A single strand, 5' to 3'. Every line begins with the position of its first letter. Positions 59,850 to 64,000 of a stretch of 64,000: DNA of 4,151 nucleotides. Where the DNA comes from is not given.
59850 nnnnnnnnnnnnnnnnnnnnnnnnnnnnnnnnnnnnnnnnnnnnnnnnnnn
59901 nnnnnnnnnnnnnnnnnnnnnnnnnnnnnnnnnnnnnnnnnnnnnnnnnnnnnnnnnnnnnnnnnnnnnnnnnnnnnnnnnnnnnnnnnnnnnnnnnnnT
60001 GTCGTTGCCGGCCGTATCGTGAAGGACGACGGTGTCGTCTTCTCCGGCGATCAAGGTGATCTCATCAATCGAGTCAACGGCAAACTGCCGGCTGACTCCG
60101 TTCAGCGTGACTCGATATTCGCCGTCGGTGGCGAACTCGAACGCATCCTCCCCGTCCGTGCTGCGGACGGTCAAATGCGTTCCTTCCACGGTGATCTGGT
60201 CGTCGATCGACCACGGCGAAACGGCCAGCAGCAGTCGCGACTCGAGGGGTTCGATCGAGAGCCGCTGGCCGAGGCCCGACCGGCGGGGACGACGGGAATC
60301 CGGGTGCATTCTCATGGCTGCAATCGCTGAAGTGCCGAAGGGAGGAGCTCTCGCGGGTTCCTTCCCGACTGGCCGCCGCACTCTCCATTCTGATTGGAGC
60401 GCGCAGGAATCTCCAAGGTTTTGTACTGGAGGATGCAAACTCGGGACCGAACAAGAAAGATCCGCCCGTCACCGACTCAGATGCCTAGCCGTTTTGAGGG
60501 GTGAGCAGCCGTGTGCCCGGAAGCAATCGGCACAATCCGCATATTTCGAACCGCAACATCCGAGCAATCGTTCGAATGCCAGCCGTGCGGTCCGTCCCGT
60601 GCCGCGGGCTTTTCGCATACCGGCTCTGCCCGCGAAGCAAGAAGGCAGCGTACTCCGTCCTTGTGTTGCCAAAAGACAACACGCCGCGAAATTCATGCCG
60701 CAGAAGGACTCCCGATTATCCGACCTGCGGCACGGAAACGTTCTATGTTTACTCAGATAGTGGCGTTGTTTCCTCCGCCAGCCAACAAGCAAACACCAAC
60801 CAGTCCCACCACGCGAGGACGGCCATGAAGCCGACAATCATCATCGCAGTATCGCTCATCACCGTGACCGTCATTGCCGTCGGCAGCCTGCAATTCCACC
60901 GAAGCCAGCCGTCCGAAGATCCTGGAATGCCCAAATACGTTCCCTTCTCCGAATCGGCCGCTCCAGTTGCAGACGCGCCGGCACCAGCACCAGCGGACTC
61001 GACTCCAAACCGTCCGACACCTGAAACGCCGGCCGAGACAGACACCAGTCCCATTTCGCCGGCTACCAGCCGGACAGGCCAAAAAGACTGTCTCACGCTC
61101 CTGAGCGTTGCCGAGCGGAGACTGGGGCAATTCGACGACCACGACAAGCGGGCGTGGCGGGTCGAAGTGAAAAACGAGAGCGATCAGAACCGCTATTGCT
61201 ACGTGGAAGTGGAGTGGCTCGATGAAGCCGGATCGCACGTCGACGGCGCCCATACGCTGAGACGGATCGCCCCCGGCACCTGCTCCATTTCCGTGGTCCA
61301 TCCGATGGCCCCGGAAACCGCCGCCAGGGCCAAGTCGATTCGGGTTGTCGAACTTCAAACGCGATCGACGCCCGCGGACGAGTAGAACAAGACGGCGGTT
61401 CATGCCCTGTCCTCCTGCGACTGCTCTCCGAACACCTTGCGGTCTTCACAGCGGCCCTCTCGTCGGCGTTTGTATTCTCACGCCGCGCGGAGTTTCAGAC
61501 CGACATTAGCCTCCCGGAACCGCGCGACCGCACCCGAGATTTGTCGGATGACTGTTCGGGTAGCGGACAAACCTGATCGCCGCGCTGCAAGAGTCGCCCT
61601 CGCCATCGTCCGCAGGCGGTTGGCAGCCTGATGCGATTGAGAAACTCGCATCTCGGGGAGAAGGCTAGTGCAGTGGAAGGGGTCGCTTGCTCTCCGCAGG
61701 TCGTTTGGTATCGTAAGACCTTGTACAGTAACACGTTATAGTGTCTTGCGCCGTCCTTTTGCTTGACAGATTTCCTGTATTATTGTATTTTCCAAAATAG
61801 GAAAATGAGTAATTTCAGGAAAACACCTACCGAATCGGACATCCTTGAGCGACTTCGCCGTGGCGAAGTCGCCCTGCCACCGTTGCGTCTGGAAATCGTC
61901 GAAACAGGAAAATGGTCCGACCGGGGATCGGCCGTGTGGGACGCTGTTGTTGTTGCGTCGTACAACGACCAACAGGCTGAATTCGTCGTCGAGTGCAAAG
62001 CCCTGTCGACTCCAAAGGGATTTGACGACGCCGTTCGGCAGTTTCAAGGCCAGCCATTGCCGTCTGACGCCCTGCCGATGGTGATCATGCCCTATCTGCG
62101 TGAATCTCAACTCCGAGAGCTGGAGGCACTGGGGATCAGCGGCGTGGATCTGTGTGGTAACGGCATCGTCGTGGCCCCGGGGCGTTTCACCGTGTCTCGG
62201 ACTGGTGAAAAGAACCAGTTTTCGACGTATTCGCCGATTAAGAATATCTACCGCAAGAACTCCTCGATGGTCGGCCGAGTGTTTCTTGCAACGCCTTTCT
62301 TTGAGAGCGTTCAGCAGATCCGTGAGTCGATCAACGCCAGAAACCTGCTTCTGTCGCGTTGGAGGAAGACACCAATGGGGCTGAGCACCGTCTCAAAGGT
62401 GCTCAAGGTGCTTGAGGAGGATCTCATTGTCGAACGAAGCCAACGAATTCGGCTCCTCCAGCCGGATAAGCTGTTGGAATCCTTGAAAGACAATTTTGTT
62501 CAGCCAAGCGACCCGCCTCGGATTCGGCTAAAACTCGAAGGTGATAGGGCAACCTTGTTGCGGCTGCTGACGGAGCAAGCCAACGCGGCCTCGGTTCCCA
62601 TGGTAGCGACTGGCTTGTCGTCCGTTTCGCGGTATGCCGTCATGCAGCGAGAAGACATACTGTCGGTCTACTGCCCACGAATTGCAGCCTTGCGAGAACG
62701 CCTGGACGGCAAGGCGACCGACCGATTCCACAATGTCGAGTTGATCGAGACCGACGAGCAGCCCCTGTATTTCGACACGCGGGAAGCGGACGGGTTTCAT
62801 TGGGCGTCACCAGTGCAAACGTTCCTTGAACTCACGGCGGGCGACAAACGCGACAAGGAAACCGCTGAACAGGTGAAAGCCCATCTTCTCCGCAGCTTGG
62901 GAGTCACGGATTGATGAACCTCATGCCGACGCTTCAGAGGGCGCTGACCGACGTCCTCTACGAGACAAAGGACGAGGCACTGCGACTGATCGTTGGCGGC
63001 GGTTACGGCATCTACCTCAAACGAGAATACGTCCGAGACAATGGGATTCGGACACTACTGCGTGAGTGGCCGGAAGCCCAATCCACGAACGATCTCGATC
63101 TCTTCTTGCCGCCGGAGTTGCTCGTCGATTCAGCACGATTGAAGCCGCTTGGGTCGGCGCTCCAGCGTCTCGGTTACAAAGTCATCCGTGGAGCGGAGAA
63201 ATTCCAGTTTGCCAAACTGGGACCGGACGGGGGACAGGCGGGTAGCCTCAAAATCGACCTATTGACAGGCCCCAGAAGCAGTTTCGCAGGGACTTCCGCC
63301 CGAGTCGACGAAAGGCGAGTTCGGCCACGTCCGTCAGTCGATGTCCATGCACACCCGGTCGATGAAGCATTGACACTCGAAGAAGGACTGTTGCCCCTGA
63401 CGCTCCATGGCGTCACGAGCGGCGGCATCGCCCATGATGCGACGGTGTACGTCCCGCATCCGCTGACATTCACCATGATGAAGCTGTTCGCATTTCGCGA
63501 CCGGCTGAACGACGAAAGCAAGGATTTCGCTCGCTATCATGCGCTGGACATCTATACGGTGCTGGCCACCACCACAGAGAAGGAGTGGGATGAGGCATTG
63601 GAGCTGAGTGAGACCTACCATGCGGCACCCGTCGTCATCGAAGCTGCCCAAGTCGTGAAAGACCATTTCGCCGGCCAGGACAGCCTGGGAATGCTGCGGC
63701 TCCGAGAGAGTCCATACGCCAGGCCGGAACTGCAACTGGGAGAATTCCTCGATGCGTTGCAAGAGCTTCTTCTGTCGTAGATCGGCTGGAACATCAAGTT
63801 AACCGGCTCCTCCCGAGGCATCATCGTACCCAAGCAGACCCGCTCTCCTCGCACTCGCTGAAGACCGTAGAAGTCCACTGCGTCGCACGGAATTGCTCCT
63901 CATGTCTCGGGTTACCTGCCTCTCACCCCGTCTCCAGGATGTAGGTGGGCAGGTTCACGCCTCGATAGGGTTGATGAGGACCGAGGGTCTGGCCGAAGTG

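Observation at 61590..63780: Lower-GC islet with an overlapping two-gene module: PD-(D/E)xK + wHTH protein and AbiEii-like nucleotidyltransferase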

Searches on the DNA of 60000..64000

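Call 91: search_rna_families(source=window, start=60000, end=64000, threshold=evalue, max_evalue=1)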
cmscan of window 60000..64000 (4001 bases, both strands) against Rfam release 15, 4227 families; matches with E-value up to 1: 0.
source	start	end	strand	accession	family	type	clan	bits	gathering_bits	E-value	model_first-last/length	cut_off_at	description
